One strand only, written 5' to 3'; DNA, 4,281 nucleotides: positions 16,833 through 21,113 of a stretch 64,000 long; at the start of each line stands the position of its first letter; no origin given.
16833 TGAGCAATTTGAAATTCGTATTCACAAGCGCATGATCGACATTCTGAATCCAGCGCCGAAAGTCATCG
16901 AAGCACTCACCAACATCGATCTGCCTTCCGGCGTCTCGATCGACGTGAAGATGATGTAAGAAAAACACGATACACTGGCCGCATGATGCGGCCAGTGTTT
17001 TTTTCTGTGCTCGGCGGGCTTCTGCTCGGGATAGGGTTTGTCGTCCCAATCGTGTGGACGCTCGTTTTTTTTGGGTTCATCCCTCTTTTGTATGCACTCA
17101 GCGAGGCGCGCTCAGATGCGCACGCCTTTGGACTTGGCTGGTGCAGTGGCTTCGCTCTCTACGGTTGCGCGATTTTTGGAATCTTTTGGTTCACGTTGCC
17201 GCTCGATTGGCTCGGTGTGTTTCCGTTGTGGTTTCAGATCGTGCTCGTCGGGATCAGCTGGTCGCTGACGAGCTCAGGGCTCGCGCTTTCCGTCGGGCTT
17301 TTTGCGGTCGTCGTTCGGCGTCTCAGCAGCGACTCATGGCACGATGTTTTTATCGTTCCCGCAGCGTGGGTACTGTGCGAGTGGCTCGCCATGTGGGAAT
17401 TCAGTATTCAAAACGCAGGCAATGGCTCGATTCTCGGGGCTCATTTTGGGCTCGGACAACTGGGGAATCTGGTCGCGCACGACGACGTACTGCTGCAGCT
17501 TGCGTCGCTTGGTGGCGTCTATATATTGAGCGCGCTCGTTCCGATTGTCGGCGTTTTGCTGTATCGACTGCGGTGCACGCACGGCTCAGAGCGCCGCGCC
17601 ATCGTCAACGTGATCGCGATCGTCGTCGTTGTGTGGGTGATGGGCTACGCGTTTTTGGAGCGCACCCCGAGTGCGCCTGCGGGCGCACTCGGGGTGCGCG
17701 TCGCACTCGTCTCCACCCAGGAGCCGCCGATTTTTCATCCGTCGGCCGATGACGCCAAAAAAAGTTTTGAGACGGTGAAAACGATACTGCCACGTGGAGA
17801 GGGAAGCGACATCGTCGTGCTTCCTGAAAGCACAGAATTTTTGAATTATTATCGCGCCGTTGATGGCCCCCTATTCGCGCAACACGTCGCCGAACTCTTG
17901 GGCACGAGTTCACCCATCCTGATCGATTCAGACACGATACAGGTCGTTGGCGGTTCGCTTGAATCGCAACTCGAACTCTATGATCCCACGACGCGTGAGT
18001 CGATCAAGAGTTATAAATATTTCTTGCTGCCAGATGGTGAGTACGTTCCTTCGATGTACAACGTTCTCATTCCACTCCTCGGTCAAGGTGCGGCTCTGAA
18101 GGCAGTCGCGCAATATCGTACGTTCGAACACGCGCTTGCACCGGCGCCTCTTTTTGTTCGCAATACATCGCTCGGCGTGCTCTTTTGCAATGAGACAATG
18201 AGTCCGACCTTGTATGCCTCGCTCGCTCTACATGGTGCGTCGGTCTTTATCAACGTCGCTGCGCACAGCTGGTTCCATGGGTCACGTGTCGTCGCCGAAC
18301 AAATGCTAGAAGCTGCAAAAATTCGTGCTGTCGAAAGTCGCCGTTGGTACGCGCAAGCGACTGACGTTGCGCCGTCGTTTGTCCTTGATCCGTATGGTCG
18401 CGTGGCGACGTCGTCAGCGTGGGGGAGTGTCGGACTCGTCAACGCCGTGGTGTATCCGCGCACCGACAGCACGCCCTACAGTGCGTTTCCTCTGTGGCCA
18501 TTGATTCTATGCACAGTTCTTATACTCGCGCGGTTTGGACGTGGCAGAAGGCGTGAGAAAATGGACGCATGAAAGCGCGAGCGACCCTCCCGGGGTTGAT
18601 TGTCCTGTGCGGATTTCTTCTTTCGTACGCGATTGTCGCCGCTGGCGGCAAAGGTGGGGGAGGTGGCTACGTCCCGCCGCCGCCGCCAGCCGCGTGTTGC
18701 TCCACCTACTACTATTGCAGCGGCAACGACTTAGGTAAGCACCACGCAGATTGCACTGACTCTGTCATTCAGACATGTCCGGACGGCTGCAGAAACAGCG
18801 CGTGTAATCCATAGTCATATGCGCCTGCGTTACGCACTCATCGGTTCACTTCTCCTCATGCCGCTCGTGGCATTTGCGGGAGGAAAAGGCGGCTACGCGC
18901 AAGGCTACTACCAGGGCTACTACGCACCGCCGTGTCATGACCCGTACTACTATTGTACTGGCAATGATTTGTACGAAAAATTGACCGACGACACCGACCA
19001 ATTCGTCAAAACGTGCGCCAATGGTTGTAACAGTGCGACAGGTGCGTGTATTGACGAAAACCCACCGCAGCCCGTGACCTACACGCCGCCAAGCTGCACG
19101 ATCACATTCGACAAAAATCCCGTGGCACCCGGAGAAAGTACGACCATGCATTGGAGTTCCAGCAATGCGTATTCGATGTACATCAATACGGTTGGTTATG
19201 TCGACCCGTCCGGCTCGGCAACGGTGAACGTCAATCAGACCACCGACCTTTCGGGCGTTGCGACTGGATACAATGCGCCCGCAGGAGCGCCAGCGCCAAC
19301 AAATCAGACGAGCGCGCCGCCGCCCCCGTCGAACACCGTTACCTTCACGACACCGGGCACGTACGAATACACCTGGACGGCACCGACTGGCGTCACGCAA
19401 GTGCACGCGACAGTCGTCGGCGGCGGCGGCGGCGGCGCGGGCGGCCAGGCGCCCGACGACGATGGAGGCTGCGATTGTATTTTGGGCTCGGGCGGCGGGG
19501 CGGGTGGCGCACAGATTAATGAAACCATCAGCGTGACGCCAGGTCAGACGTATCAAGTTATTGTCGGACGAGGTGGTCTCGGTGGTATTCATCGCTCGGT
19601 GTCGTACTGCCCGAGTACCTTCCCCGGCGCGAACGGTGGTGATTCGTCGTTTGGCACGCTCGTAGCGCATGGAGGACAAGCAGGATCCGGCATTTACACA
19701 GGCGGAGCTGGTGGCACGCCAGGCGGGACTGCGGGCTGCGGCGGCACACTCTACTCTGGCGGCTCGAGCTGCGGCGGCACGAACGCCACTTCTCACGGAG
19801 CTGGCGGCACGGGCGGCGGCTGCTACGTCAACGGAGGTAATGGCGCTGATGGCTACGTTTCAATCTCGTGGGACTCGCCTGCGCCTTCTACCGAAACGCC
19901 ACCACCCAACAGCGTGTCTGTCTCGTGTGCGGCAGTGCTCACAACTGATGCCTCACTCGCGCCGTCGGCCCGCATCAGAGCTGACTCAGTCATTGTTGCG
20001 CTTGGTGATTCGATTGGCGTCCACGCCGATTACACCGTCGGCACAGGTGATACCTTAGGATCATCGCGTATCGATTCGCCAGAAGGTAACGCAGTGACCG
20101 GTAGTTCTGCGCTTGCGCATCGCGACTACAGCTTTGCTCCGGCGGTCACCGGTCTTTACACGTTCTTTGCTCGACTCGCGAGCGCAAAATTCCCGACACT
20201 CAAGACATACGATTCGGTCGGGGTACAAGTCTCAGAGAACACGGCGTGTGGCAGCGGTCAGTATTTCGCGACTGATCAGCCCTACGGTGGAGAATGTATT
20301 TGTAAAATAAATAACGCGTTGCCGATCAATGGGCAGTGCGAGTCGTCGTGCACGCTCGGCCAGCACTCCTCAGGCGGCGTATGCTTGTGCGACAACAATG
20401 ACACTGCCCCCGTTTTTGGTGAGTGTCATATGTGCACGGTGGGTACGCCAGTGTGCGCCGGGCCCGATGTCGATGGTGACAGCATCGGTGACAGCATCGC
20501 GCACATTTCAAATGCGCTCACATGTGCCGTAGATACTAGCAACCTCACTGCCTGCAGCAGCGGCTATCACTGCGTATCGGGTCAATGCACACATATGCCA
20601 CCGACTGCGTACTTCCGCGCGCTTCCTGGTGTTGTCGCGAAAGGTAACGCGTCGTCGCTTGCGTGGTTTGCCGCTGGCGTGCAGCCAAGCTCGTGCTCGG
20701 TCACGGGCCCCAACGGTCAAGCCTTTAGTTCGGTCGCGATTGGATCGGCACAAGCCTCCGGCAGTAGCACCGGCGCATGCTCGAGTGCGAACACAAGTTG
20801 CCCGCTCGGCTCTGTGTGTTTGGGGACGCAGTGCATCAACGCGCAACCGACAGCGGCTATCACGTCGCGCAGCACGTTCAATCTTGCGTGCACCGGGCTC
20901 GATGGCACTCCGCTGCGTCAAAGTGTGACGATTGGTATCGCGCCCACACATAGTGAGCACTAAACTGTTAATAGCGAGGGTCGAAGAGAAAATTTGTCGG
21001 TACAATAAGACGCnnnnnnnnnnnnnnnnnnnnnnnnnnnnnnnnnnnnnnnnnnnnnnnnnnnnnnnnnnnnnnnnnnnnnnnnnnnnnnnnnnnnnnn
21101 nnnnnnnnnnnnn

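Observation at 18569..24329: Cluster of giant secreted glycine-rich surface proteins with shared modular architecture and identical C-terminal PTHSEH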

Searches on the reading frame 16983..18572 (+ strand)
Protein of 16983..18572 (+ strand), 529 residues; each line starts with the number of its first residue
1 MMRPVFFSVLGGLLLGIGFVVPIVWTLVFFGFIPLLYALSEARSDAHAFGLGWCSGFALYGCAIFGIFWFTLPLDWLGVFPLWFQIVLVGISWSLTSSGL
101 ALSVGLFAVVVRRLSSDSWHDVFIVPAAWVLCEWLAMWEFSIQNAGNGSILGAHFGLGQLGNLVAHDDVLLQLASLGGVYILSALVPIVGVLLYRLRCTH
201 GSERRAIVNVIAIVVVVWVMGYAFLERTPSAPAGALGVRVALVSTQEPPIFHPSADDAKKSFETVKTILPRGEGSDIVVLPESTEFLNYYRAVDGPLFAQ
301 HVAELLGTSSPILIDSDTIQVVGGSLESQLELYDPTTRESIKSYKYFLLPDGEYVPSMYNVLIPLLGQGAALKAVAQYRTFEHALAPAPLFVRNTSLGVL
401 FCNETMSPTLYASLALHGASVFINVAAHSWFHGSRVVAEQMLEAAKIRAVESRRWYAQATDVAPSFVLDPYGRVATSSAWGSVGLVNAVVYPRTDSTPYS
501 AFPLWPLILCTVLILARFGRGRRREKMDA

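Call 4: search_protein_families(library=pfam, proteins=[window:16983-18572:+], max_evalue=1)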
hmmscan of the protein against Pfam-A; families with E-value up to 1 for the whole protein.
window:16983-18572:+ (529 aa): 3 families
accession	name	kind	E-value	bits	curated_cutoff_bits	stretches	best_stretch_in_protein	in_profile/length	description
PF20154.4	LNT_N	-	1.1e-11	45.6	27.1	1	12-191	2-158/159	Apolipoprotein N-acyltransferase N-terminal domain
PF00795.27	CN_hydrolase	-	1.5e-09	38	23.2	1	273-488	31-244/256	Carbon-nitrogen hydrolase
PF17259.7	DUF5325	-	0.64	10.3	25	1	203-225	28-50/61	Family of unknown function (DUF5325)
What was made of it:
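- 16983..18572 (+): Apolipoprotein N-acyltransferase (Lnt) homolog. It is a lineage-local neighbour, not a family-wide partner. Pfam LNT_N + CN_hydrolase (call 4).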

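Call 11: search_protein_families(library=ncbifam, proteins=[window:16983-18572:+], max_evalue=1)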
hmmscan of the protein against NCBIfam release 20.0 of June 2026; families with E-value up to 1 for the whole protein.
window:16983-18572:+ (529 aa): 3 families
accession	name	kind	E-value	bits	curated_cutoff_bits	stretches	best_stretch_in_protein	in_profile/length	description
TIGR00546.1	lnt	equivalog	2.6e-40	138.8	132.9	1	65-474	1-395/395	apolipoprotein N-acyltransferase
NF033621.1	de_GSH_amidase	exception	0.016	14.6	355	1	391-476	135-222/260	deaminated glutathione amidase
NF010588.0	PRK13981.1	equivalog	0.022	13.2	479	1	377-445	125-193/546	NAD+ synthase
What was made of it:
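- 16983..18572 (+): NCBIfam TIGR00546 scores 138.8 bits against a cut-off of 132.9 (call 11).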

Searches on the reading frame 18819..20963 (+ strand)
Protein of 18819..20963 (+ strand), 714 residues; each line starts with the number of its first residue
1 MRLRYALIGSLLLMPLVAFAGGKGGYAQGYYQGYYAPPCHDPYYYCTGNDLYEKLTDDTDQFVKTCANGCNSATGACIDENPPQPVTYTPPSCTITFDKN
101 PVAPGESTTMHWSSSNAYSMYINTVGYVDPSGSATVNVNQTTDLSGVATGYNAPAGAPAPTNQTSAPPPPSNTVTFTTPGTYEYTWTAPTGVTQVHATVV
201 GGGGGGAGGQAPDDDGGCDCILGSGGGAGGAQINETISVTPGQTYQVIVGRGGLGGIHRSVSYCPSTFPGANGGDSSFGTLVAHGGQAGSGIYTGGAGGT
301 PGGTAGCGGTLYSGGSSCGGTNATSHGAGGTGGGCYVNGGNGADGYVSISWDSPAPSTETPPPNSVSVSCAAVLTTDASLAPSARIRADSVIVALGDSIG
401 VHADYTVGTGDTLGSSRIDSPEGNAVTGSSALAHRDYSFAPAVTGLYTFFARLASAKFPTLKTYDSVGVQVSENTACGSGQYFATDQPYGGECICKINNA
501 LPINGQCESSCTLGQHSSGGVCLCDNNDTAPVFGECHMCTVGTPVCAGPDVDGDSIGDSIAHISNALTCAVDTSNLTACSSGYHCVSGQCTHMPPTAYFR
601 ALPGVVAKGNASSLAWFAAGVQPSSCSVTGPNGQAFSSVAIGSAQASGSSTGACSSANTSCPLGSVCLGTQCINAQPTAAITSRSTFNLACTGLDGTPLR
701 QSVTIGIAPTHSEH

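Call 4: search_protein_families(library=pfam, proteins=[window:18819-20963:+], max_evalue=1)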
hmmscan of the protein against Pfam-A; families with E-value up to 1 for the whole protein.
window:18819-20963:+ (714 aa): 1 family
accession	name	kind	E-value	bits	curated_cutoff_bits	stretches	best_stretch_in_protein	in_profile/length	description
PF21722.4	Gly_rich_2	-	1.8e-10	41.6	24.3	1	177-342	1-146/226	Glycine-rich domain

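Call 11: search_protein_families(library=ncbifam, proteins=[window:18819-20963:+], max_evalue=1)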
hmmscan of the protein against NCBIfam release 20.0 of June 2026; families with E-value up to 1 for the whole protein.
window:18819-20963:+ (714 aa): 0 families

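Call 51: find_homologous_proteins(query=window:18819-20963:+)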
Query window:18819-20963:+ (714 aa): 30 proteins with E <= 0.001 among 8000 candidates.
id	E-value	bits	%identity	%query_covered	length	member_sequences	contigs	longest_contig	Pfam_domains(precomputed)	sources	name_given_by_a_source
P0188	0.0e+0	1607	100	100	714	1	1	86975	PF21722.5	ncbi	-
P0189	4.4e-246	837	54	100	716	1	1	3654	PF21722.5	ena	-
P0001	4.3e-41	159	29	54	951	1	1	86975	PF21722.5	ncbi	-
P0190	3.6e-25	107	54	9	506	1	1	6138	-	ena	-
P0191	1.9e-22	98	26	48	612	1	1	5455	-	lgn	-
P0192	2.8e-19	87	55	9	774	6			-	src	-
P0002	1.6e-17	81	42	17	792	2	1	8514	PF21722.5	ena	-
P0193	2.7e-10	58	52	12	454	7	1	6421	PF21722.5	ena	-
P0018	4.9e-10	57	49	12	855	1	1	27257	-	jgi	jgi:hypothetical protein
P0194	1.9e-8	51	43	8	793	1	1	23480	PF21722.5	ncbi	-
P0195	3.6e-8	50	51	11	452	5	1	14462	PF21722.5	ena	-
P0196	5.3e-8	50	41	14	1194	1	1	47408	PF21722.5,PF02018.24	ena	-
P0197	1.4e-7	49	25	48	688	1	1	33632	-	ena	-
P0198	2.2e-7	48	46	16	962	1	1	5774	PF21722.5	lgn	-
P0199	3.2e-7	47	42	16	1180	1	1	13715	PF21722.5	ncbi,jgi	jgi:hypothetical protein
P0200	7.2e-7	46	36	27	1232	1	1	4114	PF21722.5,PF01833.31,PF07603.18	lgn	-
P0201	7.0e-6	43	46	11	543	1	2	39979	PF21722.5,PF00801.27,PF18911.7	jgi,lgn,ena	jgi:PKD repeat protein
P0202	7.8e-6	43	-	-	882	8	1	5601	PF21722.5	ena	-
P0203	7.9e-6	43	39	15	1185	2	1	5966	PF21722.5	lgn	-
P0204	9.8e-6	42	45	6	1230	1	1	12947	PF21722.5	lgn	-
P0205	2.4e-5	41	34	20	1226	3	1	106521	PF21722.5,PF01833.31,PF07603.18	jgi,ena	jgi:hypothetical protein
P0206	2.9e-5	41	40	14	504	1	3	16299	PF21722.5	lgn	-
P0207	8.7e-5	39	48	4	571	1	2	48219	PF21722.5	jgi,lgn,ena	jgi:hypothetical protein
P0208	8.8e-5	39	44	13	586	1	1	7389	PF21722.5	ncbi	-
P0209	1.5e-4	39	43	11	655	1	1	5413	PF21722.5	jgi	jgi:hypothetical protein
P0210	2.8e-4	38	39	11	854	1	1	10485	PF21722.5,PF18962.8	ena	-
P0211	3.5e-4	37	43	14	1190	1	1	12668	PF21722.5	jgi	jgi:hypothetical protein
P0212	3.7e-4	37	39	14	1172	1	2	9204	PF21722.5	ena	-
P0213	4.7e-4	37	-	-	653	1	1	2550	PF21722.5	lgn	-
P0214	7.4e-4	36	36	17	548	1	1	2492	PF21722.5,PF01833.31,PF05345.19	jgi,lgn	jgi:hypothetical protein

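Call 66: find_encoding_contigs(protein=P0189, flank=5000, max_places=2)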
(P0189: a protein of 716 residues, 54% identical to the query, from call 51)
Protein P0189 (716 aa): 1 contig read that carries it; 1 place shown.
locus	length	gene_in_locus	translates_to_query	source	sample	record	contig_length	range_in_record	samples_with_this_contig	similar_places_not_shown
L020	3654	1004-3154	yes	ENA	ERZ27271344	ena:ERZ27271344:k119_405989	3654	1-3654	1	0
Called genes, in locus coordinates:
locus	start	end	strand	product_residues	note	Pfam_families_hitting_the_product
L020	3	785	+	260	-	?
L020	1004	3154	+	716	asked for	PF21722:Gly_rich_2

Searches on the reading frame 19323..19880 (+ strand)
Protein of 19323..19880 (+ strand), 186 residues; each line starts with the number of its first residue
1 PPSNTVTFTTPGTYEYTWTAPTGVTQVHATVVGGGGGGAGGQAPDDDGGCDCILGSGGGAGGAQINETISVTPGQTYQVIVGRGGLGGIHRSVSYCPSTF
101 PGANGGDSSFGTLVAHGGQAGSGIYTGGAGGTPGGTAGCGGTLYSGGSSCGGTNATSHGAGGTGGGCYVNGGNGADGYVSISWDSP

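Call 36: search_solved_structures(query=A4, max_evalue=10, show_alignments=2)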
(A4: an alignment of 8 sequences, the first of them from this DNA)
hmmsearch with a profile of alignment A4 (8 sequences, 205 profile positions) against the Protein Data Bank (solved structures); distinct sequences matched with E-value up to 10: 7.
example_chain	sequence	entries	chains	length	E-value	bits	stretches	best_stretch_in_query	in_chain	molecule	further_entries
9sob_Q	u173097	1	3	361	0.083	16.2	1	14-82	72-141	Nuclear pore complex protein NUP43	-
1z3s_A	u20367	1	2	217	0.14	15.5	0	8-39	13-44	Angiopoietin-2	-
2gy7_A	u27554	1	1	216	0.14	15.5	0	8-39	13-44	Angiopoietin-2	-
4zfg_A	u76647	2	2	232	0.18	15.1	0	8-39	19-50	Angiopoietin-2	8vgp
4jzc_A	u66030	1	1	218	0.43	13.9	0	8-39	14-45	Angiopoietin-2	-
7yfw_a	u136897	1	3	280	0.46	13.8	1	9-201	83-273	Pam3 fiber proreins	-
7ypx_A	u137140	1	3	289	0.51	13.6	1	9-201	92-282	Pam3 tail fiber proreins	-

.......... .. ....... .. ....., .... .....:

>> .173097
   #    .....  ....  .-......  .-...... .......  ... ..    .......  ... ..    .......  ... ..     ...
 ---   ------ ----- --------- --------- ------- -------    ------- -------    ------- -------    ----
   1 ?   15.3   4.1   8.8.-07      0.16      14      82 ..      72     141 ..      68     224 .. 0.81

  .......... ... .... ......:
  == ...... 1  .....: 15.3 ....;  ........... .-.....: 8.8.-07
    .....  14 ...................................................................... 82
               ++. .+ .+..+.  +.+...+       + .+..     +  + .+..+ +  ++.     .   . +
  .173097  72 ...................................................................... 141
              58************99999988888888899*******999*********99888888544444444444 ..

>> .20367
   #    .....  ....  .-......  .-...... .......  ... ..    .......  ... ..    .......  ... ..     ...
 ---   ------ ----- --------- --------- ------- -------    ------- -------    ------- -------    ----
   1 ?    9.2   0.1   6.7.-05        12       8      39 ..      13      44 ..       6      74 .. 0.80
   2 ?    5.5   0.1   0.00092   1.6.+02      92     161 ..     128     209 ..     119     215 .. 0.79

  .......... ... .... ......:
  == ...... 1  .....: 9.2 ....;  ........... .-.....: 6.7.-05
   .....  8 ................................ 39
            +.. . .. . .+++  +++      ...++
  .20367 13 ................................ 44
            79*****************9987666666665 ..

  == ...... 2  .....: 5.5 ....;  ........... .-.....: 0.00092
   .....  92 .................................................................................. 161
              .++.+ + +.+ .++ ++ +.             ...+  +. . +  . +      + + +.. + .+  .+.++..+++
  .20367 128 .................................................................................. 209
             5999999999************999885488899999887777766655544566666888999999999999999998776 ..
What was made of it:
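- On Phage tail-fibre tip (Pam3 gp24-like TNF-like + glycine-rich domain): The sequence profile alone is not significant, E 0.5 (call 36).
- Tried and rejected: A Gly-rich profile gives only a non-significant Pam3 match, E 0.5 (call 36).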
